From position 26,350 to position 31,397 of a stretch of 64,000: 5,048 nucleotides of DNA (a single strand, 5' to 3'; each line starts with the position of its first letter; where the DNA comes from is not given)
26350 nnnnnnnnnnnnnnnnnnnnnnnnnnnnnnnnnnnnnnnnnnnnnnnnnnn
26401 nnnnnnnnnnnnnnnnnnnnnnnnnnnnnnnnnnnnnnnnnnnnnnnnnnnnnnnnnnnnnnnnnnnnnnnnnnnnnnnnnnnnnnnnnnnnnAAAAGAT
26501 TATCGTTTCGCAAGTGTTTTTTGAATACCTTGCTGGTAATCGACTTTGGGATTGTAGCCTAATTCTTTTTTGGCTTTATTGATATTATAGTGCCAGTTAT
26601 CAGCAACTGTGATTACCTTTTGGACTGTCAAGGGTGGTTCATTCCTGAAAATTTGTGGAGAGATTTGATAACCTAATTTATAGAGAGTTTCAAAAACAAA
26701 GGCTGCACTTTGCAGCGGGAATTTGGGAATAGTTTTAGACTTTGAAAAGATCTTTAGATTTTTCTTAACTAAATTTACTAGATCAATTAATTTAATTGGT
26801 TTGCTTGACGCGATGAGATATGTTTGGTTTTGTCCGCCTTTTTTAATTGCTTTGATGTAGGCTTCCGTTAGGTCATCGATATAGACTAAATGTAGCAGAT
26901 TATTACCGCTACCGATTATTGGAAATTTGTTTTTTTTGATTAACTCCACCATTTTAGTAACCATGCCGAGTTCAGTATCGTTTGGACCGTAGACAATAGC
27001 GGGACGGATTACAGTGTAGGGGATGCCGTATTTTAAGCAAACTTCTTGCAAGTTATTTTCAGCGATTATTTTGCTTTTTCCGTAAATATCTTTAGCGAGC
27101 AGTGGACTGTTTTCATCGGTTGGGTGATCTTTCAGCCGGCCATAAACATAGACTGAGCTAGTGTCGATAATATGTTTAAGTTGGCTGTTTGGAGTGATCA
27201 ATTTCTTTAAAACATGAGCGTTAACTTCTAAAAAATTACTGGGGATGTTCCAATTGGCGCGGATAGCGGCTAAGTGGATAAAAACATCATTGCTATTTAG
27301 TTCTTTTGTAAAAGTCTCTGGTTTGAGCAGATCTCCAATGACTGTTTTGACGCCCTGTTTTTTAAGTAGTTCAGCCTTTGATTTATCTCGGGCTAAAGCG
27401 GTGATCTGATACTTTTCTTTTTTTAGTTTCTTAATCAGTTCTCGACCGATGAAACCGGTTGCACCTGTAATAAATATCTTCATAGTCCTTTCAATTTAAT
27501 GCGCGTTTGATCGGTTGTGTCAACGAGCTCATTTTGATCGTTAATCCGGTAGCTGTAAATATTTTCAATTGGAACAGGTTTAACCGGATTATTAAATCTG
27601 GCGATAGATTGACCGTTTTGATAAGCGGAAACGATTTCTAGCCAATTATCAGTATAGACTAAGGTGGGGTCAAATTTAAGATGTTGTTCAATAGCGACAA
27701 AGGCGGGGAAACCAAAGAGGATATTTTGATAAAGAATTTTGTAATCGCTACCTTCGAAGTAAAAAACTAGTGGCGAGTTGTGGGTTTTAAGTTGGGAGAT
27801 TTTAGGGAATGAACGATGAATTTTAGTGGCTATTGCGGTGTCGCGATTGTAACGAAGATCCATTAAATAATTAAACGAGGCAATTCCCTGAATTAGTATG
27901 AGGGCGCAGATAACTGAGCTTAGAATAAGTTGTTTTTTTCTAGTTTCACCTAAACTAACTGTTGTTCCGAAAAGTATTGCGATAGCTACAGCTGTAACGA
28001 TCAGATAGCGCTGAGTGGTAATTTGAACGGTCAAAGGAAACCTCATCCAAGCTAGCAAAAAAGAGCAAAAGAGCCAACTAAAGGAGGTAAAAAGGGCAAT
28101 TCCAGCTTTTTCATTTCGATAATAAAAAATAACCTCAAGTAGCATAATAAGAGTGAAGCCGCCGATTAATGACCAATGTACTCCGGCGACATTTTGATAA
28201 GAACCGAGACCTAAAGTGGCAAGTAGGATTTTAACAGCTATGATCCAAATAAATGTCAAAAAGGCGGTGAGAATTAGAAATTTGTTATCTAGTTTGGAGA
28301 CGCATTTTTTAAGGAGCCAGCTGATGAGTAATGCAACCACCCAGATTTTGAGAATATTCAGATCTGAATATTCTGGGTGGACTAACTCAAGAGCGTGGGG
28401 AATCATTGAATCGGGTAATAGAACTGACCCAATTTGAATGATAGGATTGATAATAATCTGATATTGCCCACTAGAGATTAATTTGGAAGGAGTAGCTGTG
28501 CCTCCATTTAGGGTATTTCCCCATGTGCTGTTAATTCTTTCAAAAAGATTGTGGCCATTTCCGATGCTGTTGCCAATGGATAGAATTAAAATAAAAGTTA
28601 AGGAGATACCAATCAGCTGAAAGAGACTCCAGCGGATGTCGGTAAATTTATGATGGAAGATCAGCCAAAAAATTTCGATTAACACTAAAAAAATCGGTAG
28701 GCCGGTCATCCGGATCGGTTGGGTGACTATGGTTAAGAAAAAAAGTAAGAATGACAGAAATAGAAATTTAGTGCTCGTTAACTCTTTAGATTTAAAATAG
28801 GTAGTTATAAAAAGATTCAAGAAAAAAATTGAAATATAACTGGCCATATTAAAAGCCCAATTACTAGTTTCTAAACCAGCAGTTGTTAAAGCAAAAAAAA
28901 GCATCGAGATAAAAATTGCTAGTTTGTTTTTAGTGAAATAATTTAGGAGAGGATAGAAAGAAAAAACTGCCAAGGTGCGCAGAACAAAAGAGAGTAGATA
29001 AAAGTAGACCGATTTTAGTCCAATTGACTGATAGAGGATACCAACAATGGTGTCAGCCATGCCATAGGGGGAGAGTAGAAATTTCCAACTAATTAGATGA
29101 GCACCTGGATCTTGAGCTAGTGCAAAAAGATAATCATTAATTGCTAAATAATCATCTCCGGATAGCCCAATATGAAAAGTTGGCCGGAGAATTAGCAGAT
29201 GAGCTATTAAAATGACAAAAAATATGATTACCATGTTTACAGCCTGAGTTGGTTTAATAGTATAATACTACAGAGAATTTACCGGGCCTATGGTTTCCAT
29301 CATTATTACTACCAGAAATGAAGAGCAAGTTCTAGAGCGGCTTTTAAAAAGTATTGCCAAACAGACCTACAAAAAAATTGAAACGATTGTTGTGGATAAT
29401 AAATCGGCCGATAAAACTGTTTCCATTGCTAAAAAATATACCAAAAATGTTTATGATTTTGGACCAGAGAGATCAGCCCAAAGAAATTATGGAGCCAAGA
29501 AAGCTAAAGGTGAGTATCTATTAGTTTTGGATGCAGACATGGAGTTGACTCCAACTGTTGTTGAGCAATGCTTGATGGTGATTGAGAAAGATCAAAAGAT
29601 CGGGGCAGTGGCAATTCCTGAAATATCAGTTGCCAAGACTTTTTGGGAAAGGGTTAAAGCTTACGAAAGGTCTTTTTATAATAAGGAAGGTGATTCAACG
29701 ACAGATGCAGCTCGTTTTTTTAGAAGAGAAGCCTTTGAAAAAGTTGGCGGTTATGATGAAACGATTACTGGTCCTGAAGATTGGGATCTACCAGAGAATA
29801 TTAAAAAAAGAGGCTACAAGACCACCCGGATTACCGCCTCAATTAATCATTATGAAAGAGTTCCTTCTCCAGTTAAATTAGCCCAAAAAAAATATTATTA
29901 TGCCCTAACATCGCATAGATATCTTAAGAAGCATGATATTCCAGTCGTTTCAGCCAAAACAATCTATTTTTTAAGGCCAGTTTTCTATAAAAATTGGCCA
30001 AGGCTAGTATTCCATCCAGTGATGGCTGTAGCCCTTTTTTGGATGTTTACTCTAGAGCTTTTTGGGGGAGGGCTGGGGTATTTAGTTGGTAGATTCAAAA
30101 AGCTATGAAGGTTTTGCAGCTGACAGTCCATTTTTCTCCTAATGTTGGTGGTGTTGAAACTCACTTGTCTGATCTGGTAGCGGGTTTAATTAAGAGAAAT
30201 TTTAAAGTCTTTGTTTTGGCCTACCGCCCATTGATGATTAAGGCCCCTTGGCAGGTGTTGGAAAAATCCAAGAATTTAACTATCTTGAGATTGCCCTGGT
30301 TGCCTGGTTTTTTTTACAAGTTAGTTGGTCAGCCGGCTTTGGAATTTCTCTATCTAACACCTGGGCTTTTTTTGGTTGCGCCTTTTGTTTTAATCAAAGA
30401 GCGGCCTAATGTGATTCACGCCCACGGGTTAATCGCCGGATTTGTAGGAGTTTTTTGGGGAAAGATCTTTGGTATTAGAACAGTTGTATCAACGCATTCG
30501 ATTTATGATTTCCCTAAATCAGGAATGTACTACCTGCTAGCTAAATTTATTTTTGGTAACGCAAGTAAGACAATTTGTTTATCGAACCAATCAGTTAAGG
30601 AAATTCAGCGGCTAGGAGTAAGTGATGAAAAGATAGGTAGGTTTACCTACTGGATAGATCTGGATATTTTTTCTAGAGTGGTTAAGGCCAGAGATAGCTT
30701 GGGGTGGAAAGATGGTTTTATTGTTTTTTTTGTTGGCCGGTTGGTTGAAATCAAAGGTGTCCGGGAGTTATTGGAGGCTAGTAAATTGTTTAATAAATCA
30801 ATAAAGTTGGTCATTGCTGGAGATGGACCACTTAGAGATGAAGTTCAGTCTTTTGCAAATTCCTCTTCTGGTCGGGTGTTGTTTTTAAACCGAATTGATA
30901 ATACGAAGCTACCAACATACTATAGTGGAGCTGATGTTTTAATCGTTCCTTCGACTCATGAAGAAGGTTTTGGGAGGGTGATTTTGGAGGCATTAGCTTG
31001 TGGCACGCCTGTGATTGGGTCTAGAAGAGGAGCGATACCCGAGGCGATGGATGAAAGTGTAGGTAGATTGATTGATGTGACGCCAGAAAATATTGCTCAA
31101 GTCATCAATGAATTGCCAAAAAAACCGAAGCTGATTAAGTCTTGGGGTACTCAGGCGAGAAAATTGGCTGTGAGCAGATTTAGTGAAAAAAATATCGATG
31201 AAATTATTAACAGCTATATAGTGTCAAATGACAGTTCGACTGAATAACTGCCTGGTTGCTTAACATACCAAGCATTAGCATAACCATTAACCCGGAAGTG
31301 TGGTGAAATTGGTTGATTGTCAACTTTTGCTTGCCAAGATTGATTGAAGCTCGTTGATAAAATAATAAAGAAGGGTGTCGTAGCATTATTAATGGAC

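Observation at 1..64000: A >60-kb uninterrupted glycosylation super-island with >50 glycan-assembly genes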

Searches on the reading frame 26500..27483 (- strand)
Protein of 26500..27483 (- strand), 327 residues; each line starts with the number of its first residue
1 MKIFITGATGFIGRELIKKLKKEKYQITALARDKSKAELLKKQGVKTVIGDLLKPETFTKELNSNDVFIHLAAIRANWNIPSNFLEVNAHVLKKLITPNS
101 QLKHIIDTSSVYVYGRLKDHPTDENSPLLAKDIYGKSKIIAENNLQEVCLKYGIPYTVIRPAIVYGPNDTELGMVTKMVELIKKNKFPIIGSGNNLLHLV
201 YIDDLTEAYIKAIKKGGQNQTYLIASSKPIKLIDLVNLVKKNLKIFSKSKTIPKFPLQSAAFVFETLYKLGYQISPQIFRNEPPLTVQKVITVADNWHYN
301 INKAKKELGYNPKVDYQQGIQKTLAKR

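Call 6: search_protein_families(library=pfam, proteins=[window:26500-27483:-], max_evalue=0.01)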
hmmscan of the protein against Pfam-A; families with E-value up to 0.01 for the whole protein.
window:26500-27483:- (327 aa): 11 families
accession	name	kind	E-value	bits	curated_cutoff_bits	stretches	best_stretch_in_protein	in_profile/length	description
PF01370.27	Epimerase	-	3.4e-38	131.9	20.9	1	3-225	1-240/240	NAD dependent epimerase/dehydratase family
PF16363.11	GDP_Man_Dehyd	-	4.7e-25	89.2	27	1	4-323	1-332/332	GDP-mannose 4,6 dehydratase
PF01073.25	3Beta_HSD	-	1.5e-21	77.1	22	1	5-250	2-275/280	3-beta hydroxysteroid dehydrogenase/isomerase family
PF13460.12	NAD_binding_10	-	1.7e-16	61.1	27.2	1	7-174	1-156/184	NAD(P)H-binding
PF04321.23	RmlD_sub_bind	-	6.1e-15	55.5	27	1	1-186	1-171/287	RmlD substrate binding domain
PF07993.18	NAD_binding_4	-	4.4e-14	52.7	20.1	2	53-177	77-218/258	Male sterility protein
PF05368.20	NmrA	-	1.5e-09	38.4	27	1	2-72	4-77/298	NmrA-like family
PF02254.24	TrkA_N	-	1.4e-05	25.8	23.8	1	9-60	6-57/116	TrkA-N domain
PF02719.21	Polysacc_synt_2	-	4.2e-05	23.3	20.2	1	3-77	1-90/293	Polysaccharide biosynthesis protein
PF00106.31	adh_short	-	0.0046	16.9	26.6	1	3-43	3-43/195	short chain dehydrogenase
PF01113.26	DapB_N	-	0.0051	17.3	25.6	0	1-44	1-45/124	Dihydrodipicolinate reductase, N-terminus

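Call 59: search_protein_families(library=ncbifam, proteins=[window:26500-27483:-], max_evalue=1e-10)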
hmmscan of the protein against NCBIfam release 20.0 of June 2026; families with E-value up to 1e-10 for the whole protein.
window:26500-27483:- (327 aa): 16 families
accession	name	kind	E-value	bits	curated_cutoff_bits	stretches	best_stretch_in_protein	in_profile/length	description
TIGR03466.1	HpnA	hypoth_equivalog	8.7e-38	130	367.65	1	1-321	1-315/327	hopanoid-associated sugar epimerase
NF042423.1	oxyalk_red_Shew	equivalog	3.8e-33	114.9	580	1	2-322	10-330/331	2-alkyl-3-oxoalkanoate reductase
NF042422.1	oxyalk_red_OleD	equivalog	3e-32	112.3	580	1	1-324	1-325/329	2-alkyl-3-oxoalkanoate reductase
TIGR04180.1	EDH_00030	hypoth_equivalog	6e-23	81.4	475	1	3-243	1-256/297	NAD-dependent 4,6-dehydratase LegB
TIGR01181.1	dTDP_gluc_dehyt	equivalog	5.9e-22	78.1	365.1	1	2-324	1-308/321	dTDP-glucose 4,6-dehydratase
TIGR01777.1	yfcH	hypoth_equivalog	2.7e-18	66.5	207.35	1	3-256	1-253/292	TIGR01777 family oxidoreductase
NF050030.1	thlkprotThyD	equivalog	8.8e-18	64.5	400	1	1-256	1-262/305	thylakoid membrane protein ThyD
TIGR02197.1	heptose_epim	equivalog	3.1e-17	62.7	274.6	1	3-246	1-263/316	ADP-glyceromanno-heptose 6-epimerase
TIGR01179.1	galE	equivalog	5.8e-15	54.9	262.3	1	2-167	1-179/332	UDP-glucose 4-epimerase GalE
NF052578.1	StrlDmthSdmBMthl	equivalog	3.2e-14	53.4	600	1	1-267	1-269/328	sterol demethylase protein SdmB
NF005539.0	PRK07201.1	equivalog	6e-14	51.7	549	1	1-246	1-269/657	SDR family oxidoreductase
NF058621.1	DiazavRedAvaA7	equivalog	7.5e-14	52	400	1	1-215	1-221/304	3-diazoavenalumate denitrifying reductase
NF047922.1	GDPFucSynFcl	equivalog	3.4e-12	46.4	500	1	2-241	4-251/308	GDP-L-fucose synthase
NF047837.1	UDPAcbARedWbcJ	equivalog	8.4e-12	44.7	500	0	1-249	1-217/372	UDP-2-acetamido-2,6-beta-L-arabino-hexul-4-ose reductase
NF043036.1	ErythonDh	equivalog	3.8e-11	42.7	325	1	1-147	1-162/321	D-erythronate dehydrogenase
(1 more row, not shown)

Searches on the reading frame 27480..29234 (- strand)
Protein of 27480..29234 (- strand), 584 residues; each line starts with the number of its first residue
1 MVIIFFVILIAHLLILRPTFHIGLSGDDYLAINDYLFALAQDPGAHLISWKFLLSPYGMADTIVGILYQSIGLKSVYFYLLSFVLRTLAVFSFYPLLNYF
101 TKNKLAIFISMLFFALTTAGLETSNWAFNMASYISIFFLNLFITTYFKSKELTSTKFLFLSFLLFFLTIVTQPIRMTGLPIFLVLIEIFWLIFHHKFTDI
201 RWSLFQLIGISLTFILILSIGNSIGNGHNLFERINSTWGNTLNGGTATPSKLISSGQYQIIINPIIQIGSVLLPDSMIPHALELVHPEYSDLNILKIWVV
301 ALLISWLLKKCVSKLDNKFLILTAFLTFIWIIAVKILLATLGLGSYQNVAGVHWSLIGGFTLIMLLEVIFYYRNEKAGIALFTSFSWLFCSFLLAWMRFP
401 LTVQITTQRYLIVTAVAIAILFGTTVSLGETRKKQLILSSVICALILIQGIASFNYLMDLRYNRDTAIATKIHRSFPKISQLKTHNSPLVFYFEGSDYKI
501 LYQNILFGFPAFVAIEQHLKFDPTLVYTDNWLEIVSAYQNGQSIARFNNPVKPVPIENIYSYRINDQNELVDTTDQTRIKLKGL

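Call 6: search_protein_families(library=pfam, proteins=[window:27480-29234:-], max_evalue=0.01)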
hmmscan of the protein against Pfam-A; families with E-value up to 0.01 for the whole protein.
window:27480-29234:- (584 aa): 0 families

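Call 15: search_protein_families(library=pfam, proteins=[window:27480-29234:-], max_evalue=10)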
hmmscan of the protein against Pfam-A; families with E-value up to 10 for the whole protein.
window:27480-29234:- (584 aa): 0 families

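Call 22: search_protein_families(library=ncbifam, proteins=[window:27480-29234:-], max_evalue=1)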
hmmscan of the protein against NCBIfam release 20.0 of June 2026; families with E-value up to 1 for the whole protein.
window:27480-29234:- (584 aa): 0 families

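Call 48: search_solved_structures(query=window:27480-29234:-, max_evalue=1)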
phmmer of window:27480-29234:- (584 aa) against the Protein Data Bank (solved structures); distinct sequences matched with E-value up to 1: 0.

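Call 62: search_protein_representatives(protein=window:27480-29234:-)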
Query: 584 residues. Proteins with E-value up to 0.001 (for the whole library): 280; up to 1e-10: 178; up to 1e-30: 93. The best 150 are listed.
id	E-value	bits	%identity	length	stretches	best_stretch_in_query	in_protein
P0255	0.0e+00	1276.9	100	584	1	1-584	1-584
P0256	1.6e-100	353.8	41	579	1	5-584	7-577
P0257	1.7e-98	347.1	40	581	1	4-579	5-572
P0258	4.2e-93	329.3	33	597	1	4-582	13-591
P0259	3.6e-92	326.2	38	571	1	3-581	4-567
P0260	4.8e-92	325.8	36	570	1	3-582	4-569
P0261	3.0e-91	323.2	36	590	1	3-582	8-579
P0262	2.6e-87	310.2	36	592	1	2-581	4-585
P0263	7.5e-86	305.3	37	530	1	66-584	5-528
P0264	6.0e-85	302.4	34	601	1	3-581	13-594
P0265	7.6e-85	302.0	34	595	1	5-583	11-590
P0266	1.4e-84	301.2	35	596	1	7-582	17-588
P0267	3.2e-84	299.9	33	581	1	3-581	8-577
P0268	3.5e-83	296.5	33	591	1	7-581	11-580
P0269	8.8e-83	295.2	35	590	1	7-582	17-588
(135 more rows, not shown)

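Call 66: search_protein_families(library=pfam, alignment_id=A4, max_evalue=0.001)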
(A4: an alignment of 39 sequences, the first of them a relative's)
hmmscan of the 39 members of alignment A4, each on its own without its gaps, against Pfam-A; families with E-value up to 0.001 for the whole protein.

A. member 1, P0255 (584 aa): 0 families

B. families by the number of members that match (of 39 scanned): 13 families
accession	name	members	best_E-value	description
PF00535.33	Glycos_transf_2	5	9.9e-27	Glycosyl transferase family 2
PF13641.12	Glyco_tranf_2_3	5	1.1e-16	Glycosyltransferase like family 2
PF10111.15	Glyco_tranf_2_2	5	7.3e-10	Glycosyltransferase like family 2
PF13632.12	Glyco_trans_2_3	2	2.2e-09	Glycosyl transferase family group 2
PF01370.27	Epimerase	1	2.9e-24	NAD dependent epimerase/dehydratase family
PF07993.18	NAD_binding_4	1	1.8e-17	Male sterility protein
PF01073.25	3Beta_HSD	1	4.9e-14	3-beta hydroxysteroid dehydrogenase/isomerase family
PF16363.11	GDP_Man_Dehyd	1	2.7e-12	GDP-mannose 4,6 dehydratase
PF04321.23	RmlD_sub_bind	1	5.9e-12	RmlD substrate binding domain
PF02719.21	Polysacc_synt_2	1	2.3e-08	Polysaccharide biosynthesis protein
PF24677.1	DUF7657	1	2e-05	Domain of unknown function (DUF7657)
PF13231.12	PMT_2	1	0.00014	Dolichyl-phosphate-mannose-protein mannosyltransferase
PF13712.12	Glyco_tranf_2_5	1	0.00056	Glycosyltransferase like family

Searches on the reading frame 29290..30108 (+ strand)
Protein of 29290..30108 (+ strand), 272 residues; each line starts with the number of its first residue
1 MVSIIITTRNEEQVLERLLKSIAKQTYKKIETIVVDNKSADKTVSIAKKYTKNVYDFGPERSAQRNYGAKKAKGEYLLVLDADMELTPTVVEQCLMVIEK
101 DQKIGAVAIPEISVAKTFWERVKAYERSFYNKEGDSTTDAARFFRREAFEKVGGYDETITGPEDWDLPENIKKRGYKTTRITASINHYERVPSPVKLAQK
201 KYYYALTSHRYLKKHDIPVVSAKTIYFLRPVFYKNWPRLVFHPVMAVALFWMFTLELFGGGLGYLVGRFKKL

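Call 6: search_protein_families(library=pfam, proteins=[window:29290-30108:+], max_evalue=0.01)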
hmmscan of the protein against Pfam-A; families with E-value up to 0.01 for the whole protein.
window:29290-30108:+ (272 aa): 6 families
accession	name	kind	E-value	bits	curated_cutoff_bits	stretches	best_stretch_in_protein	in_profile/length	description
PF00535.33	Glycos_transf_2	-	1.2e-29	103.8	23.3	1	3-150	1-165/168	Glycosyl transferase family 2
PF10111.15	Glyco_tranf_2_2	-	4.8e-14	52.9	27.3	1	3-174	1-202/276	Glycosyltransferase like family 2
PF13641.12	Glyco_tranf_2_3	-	2.4e-11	44.6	27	1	2-179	3-202/230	Glycosyltransferase like family 2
PF13632.12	Glyco_trans_2_3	-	2.4e-08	34.5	27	1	77-255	2-178/198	Glycosyl transferase family group 2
PF02709.20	Glyco_transf_7C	-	2.5e-05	24.3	23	1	143-191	25-75/78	N-terminal domain of galactosyltransferase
PF13506.12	Glyco_transf_21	-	0.0024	17.8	21.7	1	69-157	26-122/174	Glycosyl transferase family 21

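Call 27: search_protein_families(library=ncbifam, proteins=[window:29290-30108:+], max_evalue=0.00001)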
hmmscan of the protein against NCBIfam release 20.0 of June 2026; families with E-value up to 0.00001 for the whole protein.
window:29290-30108:+ (272 aa): 19 families
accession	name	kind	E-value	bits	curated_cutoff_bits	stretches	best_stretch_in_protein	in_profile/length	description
TIGR04283.1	glyco_like_mftF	equivalog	4.6e-30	104.9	182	1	2-186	1-183/221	TIGR04283 family arsenosugar biosynthesis glycosyltransferase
NF041875.1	EPS_EpsD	equivalog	1.1e-18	67.7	370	1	2-205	1-224/325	exopolysaccharide biosynthesis glycosyltransferase EpsD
TIGR03965.1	mycofact_glyco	equivalog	1.8e-16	60.1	280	1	2-127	76-206/467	mycofactocin biosynthesis glycosyltransferase MftF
NF007482.0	PRK10073.1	equivalog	7.7e-15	54.7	423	1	2-102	8-114/334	glycosyltransferase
NF038299.1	EPS_HpsN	equivalog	2.4e-11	43.2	425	1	1-108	2-116/317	hormogonium polysaccharide biosynthesis glycosyltransferase HpsN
TIGR03937.1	PgaC_IcaA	equivalog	6.1e-11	41.9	422.3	1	1-118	46-171/407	poly-beta-1,6-N-acetyl-D-glucosamine synthase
NF050050.1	ProtGlycPglI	equivalog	7.8e-11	41.9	500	1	2-97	4-107/306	GalNAc(5)-diNAcBac-PP-undecaprenol beta-1,3-glucosyltransferase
NF047683.1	TeichurnBiosyTuaG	equivalog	1.8e-10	40.9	400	1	2-102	8-115/252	teichuronic acid biosynthesis protein TuaG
NF053739.1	GlytfEpsEBac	equivalog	2.8e-10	39.6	450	1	2-240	3-254/265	glycosyltransferase EpsE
TIGR03469.1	HpnB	hypoth_equivalog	1.2e-09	37.7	379.25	1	2-53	46-98/386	hopene-associated glycosyltransferase HpnB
NF045692.1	OglycostaseCruG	equivalog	3.2e-08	32.9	600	1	2-53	43-94/386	2'-O-glycosyltransferase CruG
NF038302.1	EPS_HpsE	equivalog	6.4e-08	31.9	300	1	2-108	3-121/307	hormogonium polysaccharide biosynthesis glycosyltransferase HpsE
NF041394.1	GtaseAglG_Halo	equivalog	1.8e-07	30.7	440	1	2-160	3-179/304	glucosyl-dolichyl phosphate glucuronosyltransferase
TIGR03111.1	glyc2_xrt_Gpos1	hypoth_equivalog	3e-07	29.6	363.95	1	2-108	51-166/439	TIGR03111 family XrtG-associated glycosyltransferase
TIGR04182.1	glyco_TIGR04182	equivalog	5.7e-07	29.2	325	1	2-99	2-98/293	S-layer glycoprotein N-glycosyltransferase AglJ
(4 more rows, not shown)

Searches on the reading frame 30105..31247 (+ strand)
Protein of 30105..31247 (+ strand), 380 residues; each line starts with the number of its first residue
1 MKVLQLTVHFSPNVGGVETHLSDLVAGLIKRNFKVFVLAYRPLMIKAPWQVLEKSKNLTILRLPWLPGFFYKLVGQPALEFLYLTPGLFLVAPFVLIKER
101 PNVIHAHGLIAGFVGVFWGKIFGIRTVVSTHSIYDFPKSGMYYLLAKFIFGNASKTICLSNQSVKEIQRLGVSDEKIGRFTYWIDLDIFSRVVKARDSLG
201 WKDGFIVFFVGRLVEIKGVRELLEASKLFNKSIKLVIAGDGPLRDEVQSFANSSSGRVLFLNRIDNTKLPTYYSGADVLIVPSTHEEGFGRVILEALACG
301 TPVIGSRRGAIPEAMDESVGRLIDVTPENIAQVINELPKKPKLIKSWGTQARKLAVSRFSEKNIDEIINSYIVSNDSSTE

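Call 6: search_protein_families(library=pfam, proteins=[window:30105-31247:+], max_evalue=0.01)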
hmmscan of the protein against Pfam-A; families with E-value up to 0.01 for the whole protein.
window:30105-31247:+ (380 aa): 7 families
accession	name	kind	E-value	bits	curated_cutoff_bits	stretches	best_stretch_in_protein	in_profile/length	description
PF00534.26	Glycos_transf_1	-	1.9e-32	112.6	26.4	1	196-353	6-171/172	Glycosyl transferases group 1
PF13692.12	Glyco_trans_1_4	-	2.5e-28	99.6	27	1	206-337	3-139/142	Glycosyl transferases group 1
PF13439.12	Glyco_transf_4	-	1.2e-17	65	28.5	1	14-179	1-161/170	Glycosyltransferase Family 4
PF13579.12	Glyco_trans_4_4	-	2.4e-13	51.1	29.7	1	15-177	1-152/158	Glycosyl transferase 4-like domain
PF20706.3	GT4-conflict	-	2.9e-09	36.8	26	1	201-352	194-352/385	Family 4 Glycosyltransferase in conflict systems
PF13524.12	Glyco_trans_1_2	-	4.3e-05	23.9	25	1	222-359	5-133/144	Glycosyl transferase-like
PF08288.18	PIGA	-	0.00096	20.2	27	1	94-136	44-88/90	PIGA (GPI anchor biosynthesis)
